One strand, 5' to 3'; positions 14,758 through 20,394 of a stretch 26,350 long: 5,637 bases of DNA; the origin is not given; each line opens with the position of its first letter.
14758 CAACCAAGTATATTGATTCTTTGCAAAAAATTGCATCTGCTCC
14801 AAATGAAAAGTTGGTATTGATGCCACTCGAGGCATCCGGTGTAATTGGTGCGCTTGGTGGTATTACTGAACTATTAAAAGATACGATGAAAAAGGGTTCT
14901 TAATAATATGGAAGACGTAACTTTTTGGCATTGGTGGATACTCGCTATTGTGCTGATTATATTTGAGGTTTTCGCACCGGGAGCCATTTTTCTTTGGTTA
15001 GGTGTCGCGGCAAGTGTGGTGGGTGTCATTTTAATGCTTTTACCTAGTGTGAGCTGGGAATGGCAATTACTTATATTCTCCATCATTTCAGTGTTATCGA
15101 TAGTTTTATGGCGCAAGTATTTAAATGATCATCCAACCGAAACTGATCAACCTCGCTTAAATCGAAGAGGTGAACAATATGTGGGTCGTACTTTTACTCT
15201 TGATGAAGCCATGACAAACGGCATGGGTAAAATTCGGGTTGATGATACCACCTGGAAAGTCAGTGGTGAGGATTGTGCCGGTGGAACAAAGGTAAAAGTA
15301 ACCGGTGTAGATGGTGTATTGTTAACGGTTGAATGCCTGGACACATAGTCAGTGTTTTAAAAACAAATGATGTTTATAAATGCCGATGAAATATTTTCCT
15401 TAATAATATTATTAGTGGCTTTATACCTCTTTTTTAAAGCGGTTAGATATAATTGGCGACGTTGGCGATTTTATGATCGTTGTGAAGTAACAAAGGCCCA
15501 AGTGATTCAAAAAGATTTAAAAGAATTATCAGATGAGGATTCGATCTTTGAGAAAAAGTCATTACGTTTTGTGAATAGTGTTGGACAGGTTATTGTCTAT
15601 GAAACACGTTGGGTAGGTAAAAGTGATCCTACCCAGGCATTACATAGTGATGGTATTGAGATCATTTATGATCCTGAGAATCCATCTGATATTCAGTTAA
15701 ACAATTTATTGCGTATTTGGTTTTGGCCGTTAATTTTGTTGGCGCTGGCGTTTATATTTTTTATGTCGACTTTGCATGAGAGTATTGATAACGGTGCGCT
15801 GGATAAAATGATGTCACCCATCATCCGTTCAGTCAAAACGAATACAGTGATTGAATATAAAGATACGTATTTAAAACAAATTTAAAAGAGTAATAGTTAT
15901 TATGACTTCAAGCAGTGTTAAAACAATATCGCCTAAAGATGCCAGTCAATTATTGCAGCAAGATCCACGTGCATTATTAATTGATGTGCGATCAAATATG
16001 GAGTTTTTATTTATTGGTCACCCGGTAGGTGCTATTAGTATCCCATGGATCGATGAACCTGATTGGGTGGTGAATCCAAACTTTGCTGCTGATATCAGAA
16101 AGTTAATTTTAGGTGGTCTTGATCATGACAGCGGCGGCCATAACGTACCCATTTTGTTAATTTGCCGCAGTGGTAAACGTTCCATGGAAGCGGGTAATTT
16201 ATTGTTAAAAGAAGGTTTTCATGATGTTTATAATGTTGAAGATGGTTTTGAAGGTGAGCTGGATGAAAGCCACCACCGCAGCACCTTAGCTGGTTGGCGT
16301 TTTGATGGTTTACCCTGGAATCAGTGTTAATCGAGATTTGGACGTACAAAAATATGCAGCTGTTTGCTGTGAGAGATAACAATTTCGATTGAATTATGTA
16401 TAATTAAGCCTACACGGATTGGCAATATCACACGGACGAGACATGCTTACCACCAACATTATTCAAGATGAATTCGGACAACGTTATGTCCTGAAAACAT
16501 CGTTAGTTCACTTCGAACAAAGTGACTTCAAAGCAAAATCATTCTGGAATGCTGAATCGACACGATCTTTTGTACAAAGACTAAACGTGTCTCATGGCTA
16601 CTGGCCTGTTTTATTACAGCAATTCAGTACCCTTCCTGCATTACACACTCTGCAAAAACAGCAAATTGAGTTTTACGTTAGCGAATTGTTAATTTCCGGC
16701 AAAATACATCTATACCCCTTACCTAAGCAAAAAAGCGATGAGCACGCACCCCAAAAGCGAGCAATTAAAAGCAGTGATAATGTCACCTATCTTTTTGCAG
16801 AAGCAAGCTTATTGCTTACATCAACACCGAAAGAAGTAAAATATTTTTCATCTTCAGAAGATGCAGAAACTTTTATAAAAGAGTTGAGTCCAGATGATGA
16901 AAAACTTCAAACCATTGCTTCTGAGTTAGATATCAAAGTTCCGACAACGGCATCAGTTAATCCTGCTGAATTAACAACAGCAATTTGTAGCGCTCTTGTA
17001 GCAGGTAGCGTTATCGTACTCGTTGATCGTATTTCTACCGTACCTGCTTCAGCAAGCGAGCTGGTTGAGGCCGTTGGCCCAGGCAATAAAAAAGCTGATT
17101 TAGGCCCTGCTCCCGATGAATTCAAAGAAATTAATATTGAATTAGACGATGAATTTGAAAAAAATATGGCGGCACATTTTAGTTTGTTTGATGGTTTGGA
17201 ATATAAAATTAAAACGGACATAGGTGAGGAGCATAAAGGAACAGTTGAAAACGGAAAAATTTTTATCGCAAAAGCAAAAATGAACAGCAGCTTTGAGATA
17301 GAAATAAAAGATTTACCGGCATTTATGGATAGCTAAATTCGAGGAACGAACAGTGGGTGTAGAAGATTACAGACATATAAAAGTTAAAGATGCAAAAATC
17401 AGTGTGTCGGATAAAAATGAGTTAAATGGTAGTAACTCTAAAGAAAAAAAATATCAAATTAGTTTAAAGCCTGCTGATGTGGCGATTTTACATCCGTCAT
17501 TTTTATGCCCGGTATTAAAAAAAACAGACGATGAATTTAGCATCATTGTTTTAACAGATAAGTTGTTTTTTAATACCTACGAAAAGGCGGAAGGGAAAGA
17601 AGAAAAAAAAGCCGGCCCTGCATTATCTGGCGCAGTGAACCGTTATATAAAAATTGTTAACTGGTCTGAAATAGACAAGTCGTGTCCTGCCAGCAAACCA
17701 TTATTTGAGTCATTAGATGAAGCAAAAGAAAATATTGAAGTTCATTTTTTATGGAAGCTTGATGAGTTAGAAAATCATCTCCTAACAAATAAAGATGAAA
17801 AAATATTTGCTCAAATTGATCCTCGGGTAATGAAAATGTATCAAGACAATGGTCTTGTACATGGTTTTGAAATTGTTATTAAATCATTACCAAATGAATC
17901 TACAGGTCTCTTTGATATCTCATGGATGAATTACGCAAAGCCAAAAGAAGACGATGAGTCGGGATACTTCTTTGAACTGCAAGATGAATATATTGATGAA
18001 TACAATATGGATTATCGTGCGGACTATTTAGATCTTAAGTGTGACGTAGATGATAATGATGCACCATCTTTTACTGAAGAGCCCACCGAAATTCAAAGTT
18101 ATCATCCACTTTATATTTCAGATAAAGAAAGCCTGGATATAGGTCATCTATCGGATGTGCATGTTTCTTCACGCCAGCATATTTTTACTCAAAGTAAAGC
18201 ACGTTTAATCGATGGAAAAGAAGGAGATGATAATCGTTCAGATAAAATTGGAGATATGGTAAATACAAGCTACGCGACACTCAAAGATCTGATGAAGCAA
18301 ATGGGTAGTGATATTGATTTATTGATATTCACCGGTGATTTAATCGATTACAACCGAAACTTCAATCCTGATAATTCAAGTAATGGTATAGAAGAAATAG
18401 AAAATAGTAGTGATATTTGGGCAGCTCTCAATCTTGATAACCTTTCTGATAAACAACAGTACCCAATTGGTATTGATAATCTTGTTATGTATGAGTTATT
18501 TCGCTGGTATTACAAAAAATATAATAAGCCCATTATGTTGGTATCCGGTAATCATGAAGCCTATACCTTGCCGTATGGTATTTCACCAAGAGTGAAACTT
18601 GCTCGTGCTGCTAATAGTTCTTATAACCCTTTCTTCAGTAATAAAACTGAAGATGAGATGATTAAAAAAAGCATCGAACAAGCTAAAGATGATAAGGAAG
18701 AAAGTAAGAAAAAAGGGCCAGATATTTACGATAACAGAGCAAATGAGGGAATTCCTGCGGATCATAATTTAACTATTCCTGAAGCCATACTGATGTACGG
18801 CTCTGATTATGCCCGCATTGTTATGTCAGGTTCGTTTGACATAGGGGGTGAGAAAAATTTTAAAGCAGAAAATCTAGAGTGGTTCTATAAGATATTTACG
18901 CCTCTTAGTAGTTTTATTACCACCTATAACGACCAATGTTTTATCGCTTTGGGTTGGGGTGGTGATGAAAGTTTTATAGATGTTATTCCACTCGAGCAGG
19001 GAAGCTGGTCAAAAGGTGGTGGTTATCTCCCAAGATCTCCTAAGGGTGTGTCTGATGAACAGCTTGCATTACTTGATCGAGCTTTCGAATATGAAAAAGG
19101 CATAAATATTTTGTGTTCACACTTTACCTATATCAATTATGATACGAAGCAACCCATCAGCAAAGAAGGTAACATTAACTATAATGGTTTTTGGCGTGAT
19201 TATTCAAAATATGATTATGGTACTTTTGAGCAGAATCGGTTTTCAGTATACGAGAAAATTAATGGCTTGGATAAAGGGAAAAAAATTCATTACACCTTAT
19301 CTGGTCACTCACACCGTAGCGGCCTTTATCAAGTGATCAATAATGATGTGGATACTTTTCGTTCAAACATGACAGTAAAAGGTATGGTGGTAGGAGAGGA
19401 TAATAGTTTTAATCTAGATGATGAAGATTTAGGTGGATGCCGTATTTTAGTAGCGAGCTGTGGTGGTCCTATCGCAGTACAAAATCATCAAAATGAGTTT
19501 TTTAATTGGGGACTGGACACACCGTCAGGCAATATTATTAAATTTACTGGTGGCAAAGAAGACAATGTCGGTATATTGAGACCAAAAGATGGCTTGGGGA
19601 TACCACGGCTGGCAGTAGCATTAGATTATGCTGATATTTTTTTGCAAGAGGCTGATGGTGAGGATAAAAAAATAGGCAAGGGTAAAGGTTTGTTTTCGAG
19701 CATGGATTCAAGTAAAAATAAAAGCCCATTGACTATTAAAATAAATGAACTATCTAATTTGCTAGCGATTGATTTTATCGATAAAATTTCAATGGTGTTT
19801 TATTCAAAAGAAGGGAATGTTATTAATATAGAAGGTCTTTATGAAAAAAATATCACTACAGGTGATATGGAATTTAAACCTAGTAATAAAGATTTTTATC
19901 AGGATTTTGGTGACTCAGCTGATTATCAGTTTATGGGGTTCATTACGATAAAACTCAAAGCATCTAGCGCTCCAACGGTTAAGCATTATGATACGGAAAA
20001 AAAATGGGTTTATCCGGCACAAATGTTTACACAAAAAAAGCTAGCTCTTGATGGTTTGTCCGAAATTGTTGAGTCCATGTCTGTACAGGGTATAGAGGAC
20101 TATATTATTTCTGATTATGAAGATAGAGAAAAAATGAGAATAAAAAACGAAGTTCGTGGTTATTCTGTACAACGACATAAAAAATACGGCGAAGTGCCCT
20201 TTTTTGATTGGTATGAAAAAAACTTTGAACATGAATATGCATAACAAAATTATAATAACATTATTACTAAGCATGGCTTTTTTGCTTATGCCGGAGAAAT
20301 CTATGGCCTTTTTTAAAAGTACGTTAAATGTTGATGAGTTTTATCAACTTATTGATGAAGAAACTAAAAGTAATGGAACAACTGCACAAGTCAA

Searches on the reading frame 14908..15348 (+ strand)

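Call 60: search_protein_families(library=pfam, proteins=[window:14908-15348:+])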
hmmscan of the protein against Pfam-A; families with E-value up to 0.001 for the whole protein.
window:14908-15348:+ (146 aa): 3 families
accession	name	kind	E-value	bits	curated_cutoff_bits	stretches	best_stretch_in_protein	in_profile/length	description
PF01957.25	NfeD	-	4.6e-12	46.4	29.1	1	89-142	2-56/57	NfeD-like C-terminal, partner-binding domain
PF24961.1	NfeD_membrane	-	0.00013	22.4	26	1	11-67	56-116/119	NfeD integral membrane domain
PF07690.21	MFS_1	-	0.0005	19.5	33.4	1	31-87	129-187/347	Major Facilitator Superfamily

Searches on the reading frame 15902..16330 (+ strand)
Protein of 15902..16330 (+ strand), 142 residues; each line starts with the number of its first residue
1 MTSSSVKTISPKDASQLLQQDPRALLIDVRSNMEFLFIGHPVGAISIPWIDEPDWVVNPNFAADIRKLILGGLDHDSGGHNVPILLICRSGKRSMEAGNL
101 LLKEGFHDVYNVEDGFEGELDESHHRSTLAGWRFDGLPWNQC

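Call 60: search_protein_families(library=pfam, proteins=[window:15902-16330:+])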
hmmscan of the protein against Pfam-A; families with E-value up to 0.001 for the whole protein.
window:15902-16330:+ (142 aa): 1 family
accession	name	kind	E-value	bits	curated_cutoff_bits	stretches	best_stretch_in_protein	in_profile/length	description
PF00581.25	Rhodanese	-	2.1e-14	54.2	22.2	1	10-118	1-98/102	Rhodanese-like domain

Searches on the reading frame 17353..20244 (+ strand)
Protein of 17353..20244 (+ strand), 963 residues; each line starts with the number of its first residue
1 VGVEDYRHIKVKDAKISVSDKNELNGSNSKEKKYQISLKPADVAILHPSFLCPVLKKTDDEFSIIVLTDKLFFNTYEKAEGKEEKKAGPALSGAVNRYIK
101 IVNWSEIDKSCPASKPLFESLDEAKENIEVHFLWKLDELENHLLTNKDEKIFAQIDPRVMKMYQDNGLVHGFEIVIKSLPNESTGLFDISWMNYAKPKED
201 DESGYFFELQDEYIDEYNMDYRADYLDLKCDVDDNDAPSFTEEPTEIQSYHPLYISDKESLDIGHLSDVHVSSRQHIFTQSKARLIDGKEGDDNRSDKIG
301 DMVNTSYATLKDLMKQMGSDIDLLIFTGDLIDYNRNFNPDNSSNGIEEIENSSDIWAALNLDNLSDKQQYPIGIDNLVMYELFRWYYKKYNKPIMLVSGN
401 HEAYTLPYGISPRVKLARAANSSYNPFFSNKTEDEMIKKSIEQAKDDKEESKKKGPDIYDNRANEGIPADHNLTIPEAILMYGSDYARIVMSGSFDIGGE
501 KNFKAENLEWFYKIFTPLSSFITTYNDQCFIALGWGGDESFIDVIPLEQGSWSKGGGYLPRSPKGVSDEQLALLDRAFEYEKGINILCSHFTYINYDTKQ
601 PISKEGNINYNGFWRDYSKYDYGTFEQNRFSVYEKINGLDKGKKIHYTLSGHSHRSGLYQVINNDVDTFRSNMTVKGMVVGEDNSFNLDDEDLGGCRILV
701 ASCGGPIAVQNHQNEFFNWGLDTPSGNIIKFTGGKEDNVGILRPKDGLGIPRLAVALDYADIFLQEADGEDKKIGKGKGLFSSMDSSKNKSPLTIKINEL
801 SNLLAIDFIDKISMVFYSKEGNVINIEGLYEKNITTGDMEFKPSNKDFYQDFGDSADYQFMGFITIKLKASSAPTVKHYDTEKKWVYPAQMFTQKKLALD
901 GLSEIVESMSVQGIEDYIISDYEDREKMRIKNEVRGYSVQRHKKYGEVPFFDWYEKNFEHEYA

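Call 60: search_protein_families(library=pfam, proteins=[window:17353-20244:+])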
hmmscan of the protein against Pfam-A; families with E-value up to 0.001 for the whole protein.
window:17353-20244:+ (963 aa): 1 family
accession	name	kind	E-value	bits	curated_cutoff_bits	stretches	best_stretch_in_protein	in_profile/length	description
PF00149.33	Metallophos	-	2.1e-08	35.2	21.5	1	263-414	3-86/191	Calcineurin-like phosphoesterase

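Call 68: search_protein_families(library=padloc, proteins=[window:17353-20244:+], max_evalue=0.001)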
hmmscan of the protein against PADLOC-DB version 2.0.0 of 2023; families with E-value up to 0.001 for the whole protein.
window:17353-20244:+ (963 aa): 0 families
